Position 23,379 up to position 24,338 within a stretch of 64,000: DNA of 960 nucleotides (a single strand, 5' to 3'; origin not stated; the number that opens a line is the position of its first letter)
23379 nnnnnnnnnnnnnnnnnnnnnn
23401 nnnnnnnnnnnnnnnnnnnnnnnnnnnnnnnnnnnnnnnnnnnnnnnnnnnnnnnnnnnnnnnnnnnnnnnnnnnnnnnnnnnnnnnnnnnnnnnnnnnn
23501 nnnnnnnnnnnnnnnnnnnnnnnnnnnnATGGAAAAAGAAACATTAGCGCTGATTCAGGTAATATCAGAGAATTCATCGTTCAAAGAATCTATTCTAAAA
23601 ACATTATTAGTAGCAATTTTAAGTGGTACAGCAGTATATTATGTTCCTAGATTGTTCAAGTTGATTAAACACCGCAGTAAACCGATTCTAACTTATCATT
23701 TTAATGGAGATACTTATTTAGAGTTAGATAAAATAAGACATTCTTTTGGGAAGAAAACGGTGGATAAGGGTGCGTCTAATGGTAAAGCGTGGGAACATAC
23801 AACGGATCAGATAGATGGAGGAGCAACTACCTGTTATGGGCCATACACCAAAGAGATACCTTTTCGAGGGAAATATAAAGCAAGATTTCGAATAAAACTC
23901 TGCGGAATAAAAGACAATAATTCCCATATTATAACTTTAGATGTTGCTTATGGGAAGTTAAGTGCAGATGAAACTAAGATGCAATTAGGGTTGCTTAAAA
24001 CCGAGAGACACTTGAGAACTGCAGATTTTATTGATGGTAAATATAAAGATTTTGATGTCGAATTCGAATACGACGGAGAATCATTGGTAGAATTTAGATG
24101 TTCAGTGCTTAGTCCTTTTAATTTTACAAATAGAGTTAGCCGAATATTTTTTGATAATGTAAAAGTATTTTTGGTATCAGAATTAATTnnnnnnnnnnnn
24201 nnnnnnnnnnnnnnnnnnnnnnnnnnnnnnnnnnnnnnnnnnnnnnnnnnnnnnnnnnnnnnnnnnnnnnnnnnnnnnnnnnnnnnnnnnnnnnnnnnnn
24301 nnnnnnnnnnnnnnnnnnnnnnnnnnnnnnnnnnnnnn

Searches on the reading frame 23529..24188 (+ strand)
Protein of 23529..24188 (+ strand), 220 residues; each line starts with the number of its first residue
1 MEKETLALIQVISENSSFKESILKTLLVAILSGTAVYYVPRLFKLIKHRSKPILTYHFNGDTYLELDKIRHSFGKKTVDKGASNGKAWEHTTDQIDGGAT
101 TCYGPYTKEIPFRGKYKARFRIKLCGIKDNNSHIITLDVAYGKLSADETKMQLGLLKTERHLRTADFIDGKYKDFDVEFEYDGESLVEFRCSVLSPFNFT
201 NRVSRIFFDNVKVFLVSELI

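Call 4: search_protein_families(library=pfam, proteins=[window:23529-24188:+], max_evalue=1)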
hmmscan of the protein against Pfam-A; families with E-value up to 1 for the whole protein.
window:23529-24188:+ (220 aa): 0 families

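Call 5: search_protein_families(library=padloc, proteins=[window:23529-24188:+], max_evalue=1)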
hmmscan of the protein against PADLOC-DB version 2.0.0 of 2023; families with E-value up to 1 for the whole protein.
window:23529-24188:+ (220 aa): 0 families

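Call 6: search_protein_families(library=phrogs, proteins=[window:23529-24188:+], max_evalue=1)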
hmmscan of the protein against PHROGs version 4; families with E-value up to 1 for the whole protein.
window:23529-24188:+ (220 aa): 0 families

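Call 7: search_protein_families(library=ncbifam, proteins=[window:23529-24188:+], max_evalue=1)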
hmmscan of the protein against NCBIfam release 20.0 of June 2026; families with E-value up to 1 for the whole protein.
window:23529-24188:+ (220 aa): 0 families

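Call 8: find_homologous_proteins(query=window:23529-24188:+, max_evalue=0.01)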
Query window:23529-24188:+ (220 aa): 36 proteins with E <= 0.01 among 395 candidates.
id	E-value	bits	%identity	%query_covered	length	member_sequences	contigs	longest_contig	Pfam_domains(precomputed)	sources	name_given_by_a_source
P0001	4.5e-143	492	100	100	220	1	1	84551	-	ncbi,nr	ncbi:MAG: hypothetical protein Q8N62_01585 [Candidatus Omnitrophota bacterium]|nr:hypothetical prote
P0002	2.2e-96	340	70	100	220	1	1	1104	-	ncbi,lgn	-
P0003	3.0e-88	313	67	94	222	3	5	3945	-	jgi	jgi:hypothetical protein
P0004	5.7e-82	293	66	89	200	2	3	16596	-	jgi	jgi:hypothetical protein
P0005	2.4e-67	245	56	90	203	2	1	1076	-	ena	-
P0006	3.1e-65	238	55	90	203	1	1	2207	-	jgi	jgi:hypothetical protein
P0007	6.2e-65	237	54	94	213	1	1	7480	-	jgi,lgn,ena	-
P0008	7.6e-64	233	55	90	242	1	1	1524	-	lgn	-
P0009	1.5e-63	232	52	95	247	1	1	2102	-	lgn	-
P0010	2.7e-62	228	56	90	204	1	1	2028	-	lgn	-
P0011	7.1e-62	227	52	91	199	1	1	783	-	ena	-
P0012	8.2e-62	227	52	91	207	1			-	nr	nr:hypothetical protein [uncultured bacterium]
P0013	9.1e-62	227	49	95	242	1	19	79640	-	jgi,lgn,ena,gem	jgi:hypothetical protein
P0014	1.3e-61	226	52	90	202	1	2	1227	-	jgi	jgi:hypothetical protein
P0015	2.2e-61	225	52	91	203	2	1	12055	-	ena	-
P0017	8.6e-61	223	52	90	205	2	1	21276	-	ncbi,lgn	-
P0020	8.3e-60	220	52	90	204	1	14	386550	-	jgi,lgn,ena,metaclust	metaclust:\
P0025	8.5e-57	210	47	91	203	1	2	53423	-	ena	-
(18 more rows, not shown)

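Call 10: find_encoding_contigs(protein=P0020, flank=8000, max_places=4)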
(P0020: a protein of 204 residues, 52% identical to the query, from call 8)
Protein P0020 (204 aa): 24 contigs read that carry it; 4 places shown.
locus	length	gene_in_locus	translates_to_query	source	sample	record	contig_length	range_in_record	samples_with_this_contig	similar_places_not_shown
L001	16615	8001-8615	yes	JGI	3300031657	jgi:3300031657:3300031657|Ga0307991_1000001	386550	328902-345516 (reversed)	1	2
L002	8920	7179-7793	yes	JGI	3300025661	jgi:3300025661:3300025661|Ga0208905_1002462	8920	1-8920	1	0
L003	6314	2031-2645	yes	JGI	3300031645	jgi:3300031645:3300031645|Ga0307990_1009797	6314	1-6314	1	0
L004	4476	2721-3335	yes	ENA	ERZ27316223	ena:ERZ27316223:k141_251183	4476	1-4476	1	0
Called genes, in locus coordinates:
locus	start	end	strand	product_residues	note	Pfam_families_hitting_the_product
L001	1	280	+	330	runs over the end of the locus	PF00579:tRNA-synt_1b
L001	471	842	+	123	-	PF03840:SecG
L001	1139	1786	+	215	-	-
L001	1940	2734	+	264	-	PF10988:DUF2807 (weak), PF13349:DUF4097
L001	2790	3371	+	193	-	-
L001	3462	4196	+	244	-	PF02535:Zip (faint)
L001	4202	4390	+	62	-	-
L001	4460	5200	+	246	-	PF00497:SBP_bac_3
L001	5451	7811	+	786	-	PF00041:fn3 (faint)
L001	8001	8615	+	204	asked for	-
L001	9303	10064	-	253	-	-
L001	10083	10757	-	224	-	-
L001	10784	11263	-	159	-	PF12850:Metallophos_2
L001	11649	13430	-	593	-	PF07244:POTRA, PF01103:Omp85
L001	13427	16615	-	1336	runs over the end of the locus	PF05170:AsmA, PF05359:DUF748, PF13116:YhdP, PF27051:TamB_N (faint), PF04357:TamB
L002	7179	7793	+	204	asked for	-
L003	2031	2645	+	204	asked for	-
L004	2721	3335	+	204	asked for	-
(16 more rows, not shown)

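Call 11: find_encoding_contigs(protein=P0013, flank=8000, max_places=4)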
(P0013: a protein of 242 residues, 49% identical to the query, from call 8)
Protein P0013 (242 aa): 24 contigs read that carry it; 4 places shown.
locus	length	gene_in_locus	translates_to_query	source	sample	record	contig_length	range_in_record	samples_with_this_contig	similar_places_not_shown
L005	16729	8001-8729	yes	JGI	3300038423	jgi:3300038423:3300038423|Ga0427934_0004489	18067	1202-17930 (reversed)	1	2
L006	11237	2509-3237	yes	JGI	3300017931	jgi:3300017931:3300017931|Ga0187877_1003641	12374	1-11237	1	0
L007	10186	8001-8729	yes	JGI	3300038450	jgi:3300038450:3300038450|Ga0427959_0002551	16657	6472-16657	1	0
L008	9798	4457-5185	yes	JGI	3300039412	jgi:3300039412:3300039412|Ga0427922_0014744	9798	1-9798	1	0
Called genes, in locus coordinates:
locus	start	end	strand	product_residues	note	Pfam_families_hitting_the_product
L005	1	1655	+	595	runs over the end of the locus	PF02738:MoCoBD_1, PF20256:MoCoBD_2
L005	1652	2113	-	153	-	PF07331:TctB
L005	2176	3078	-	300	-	PF03401:TctC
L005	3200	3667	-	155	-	PF01970:TctA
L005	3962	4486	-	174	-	PF05168:HEPN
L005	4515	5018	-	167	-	-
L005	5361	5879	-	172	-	-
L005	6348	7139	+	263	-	PF13180:PDZ_2, PF17820:PDZ_6, PF03783:CsgG (faint)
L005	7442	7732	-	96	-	-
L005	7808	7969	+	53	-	-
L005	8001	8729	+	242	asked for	-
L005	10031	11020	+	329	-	PF01972:SDH_protease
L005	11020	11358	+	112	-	-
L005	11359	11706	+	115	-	PF02452:PemK_toxin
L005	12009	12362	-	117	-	-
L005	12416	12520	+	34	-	-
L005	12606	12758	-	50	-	-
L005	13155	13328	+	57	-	-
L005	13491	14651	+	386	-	PF02771:Acyl-CoA_dh_N, PF02770:Acyl-CoA_dh_M, PF00441:Acyl-CoA_dh_1, PF08028:Acyl-CoA_dh_2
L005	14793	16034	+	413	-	PF02515:CoA_transf_3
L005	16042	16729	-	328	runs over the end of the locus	PF00248:Aldo_ket_red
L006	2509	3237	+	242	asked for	-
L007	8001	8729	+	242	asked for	-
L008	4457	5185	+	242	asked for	-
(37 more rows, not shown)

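Call 24: predict_structure(alignment_id=A1)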
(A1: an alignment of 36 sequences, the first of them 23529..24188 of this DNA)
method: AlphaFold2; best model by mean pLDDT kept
length: 220 residues; sequences in the alignment: 36
mean_pLDDT: 88.6   pTM: 0.80
mean pLDDT of the five models: 88.6, 87.5, 86.5, 85.6, 82.1
residues with pLDDT >= 90: 128; 70-90: 76; 50-70: 15; < 50: 1
segments of 3 or more residues with pLDDT < 50: none
pLDDT, mean of each block of 10 residues (from residue 1): 80 83 92 91 84 90 69 95 96 90 81 93 97 96 75 77 98 97 90 97 97 81
secondary structure, 60 per line:
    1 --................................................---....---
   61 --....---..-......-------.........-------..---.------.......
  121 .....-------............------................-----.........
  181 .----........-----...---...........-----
elements in order: H3-50 E54-57 H63-66 E73-78 E86-94 E114-125 E133-144 E151-163 E172-181 E186-193 E205-215

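Call 29: find_encoding_contigs(protein=P0004, flank=6000, max_places=3)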
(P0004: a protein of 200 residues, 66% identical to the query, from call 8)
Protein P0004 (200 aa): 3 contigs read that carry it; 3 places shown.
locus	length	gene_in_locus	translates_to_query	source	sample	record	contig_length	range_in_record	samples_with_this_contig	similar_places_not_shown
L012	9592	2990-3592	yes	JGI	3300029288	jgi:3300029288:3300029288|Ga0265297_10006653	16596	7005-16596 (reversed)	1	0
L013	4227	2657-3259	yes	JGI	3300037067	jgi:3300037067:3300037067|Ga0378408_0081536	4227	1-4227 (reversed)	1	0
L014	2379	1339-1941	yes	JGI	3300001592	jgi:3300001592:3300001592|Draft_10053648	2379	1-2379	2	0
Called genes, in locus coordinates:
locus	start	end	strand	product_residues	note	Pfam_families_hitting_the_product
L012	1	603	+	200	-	PF07690:MFS_1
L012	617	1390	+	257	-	PF00106:adh_short, PF08659:KR, PF13561:adh_short_C2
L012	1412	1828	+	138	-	-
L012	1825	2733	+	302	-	PF04909:Amidohydro_2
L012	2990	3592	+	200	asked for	-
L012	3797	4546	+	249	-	PF01048:PNP_UDP_1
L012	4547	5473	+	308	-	PF01008:IF-2B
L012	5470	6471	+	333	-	PF00596:Aldolase_II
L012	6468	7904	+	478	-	PF00171:Aldedh, PF05893:LuxC (weak)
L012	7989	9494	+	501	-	PF00501:AMP-binding, PF13193:AMP-binding_C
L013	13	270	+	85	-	-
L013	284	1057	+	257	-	PF00106:adh_short, PF08659:KR, PF13561:adh_short_C2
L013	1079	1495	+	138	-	-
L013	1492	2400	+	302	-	PF04909:Amidohydro_2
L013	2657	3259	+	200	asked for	-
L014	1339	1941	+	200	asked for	-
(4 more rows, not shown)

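Call 30: find_encoding_contigs(protein=P0003, flank=4000, max_places=4)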
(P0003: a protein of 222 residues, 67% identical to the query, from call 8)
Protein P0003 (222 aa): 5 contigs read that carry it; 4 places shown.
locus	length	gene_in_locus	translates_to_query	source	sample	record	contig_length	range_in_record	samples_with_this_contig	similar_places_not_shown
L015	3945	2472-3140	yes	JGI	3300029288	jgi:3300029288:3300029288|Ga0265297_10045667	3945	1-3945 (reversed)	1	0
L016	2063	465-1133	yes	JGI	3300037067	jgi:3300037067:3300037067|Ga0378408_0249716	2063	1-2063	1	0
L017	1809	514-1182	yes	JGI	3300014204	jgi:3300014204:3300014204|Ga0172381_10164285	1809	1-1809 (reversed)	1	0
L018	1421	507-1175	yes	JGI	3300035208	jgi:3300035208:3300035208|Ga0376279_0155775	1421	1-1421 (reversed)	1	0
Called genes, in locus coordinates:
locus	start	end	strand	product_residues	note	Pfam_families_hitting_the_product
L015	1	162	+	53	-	?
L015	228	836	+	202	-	PF03425:CBM_11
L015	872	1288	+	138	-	-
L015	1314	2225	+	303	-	PF04909:Amidohydro_2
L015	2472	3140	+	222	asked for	-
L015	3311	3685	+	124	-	PF02537:CRCB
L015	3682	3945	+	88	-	?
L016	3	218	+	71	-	?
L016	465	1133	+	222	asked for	-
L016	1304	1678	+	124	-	PF02537:CRCB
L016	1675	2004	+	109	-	PF02641:DUF190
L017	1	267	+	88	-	?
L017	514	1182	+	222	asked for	-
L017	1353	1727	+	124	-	PF02537:CRCB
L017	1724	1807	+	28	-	?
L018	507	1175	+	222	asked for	-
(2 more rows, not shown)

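Call 33: find_encoding_contigs(protein=P0025, flank=6000, max_places=2)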
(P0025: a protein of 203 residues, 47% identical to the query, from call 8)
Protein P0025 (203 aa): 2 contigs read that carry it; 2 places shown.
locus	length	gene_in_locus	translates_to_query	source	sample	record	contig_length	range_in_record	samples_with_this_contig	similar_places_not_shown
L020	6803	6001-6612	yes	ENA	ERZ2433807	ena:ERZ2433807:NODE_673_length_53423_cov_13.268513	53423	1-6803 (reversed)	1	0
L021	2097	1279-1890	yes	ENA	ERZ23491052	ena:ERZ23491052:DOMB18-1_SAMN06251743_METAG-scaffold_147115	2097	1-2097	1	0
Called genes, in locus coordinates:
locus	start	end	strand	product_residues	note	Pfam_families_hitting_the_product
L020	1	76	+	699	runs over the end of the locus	PF01138:RNase_PH, PF03725:RNase_PH_C, PF03726:PNPase, PF01138:RNase_PH, PF03725:RNase_PH_C (weak), PF00013:KH_1, PF00575:S1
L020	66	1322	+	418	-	PF00675:Peptidase_M16, PF05193:Peptidase_M16_C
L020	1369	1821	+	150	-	PF22769:DCD, PF00692:dUTPase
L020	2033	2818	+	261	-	PF23023:Anti-Pycsar_Apyc1 (weak), PF00753:Lactamase_B, PF12706:Lactamase_B_2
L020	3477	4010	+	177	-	PF13185:GAF_2, PF01590:GAF (weak)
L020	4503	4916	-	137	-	-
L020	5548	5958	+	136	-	PF24838:8xMP (weak)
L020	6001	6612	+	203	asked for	-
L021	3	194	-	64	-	?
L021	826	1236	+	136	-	PF24838:8xMP (weak)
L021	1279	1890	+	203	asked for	-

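Call 34: find_encoding_contigs(protein=P0017, flank=6000, max_places=2)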
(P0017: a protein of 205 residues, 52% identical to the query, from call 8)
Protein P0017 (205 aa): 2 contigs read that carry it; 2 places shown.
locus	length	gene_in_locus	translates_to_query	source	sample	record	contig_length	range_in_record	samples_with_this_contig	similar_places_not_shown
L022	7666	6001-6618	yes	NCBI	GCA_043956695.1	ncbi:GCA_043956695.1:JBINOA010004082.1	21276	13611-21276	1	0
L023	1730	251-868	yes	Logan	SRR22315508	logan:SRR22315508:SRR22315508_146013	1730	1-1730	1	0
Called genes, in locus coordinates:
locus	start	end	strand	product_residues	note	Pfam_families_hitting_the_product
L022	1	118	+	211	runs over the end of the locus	PF13936:HTH_38 (faint)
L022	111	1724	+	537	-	-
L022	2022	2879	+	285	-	-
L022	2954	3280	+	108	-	-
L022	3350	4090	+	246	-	-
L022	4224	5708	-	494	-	PF00239:Resolvase, PF07508:Recombinase, PF13408:Zn_ribbon_recom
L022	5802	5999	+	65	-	PF12844:HTH_19, PF13443:HTH_26, PF13560:HTH_31 (weak), PF01381:HTH_3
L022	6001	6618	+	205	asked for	-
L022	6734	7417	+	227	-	-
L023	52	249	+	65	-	PF12844:HTH_19, PF13443:HTH_26, PF13560:HTH_31 (weak), PF01381:HTH_3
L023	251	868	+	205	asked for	-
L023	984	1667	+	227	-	-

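Call 39: search_solved_structures(query=A1, max_evalue=1)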
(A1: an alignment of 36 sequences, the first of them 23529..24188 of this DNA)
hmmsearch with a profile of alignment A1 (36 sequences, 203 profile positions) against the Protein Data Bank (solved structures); distinct sequences matched with E-value up to 1: 5.
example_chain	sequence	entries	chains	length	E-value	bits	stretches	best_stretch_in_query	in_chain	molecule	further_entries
5xxb_J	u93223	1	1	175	0.15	15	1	100-155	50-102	Ribosomal protein uL5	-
4v8p_BD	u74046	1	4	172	0.17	14.8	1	100-154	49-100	60S RIBOSOMAL PROTEIN L11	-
7pzy_s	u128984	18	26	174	0.46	13.4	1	99-153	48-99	Ribosomal 60S subunit protein L11B | 60S ribosomal protein L11-B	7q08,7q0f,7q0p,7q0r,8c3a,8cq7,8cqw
7r81_M1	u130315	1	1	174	0.57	13.1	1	100-156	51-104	60S ribosomal protein L11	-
5aff_C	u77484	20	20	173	0.62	13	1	100-157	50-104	RIBOSOMAL PROTEIN L11 | Putative ribosomal protein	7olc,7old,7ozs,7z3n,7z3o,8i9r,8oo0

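Call 40: search_dna_similar(query=window:23529-24188:+, collection=phages, mode=protein, max_evalue=0.01)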
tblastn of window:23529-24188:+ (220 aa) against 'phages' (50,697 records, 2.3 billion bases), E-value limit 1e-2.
No match.

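Call 42: find_related_loci(query=A1, collection=viral_contigs, flank=6000)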
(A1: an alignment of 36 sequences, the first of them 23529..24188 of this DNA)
Query A1 (220 aa) in viral_contigs; peptide patterns used: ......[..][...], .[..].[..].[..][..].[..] (x = any residue, [..] = any of these).
25 stretches matched a pattern, but none encodes a relative of the query by tblastn (E <= 1e-3).

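Call 48: find_encoding_contigs(protein=P0002, flank=3000, max_places=3)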
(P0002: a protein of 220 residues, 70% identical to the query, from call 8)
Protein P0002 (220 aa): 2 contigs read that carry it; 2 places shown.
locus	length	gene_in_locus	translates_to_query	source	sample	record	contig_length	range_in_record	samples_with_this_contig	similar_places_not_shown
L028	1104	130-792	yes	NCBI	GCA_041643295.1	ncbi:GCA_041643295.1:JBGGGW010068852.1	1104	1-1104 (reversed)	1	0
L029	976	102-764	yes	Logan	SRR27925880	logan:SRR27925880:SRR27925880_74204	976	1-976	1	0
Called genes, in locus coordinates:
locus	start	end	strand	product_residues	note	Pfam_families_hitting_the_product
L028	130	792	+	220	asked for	-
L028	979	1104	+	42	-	?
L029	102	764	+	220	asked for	-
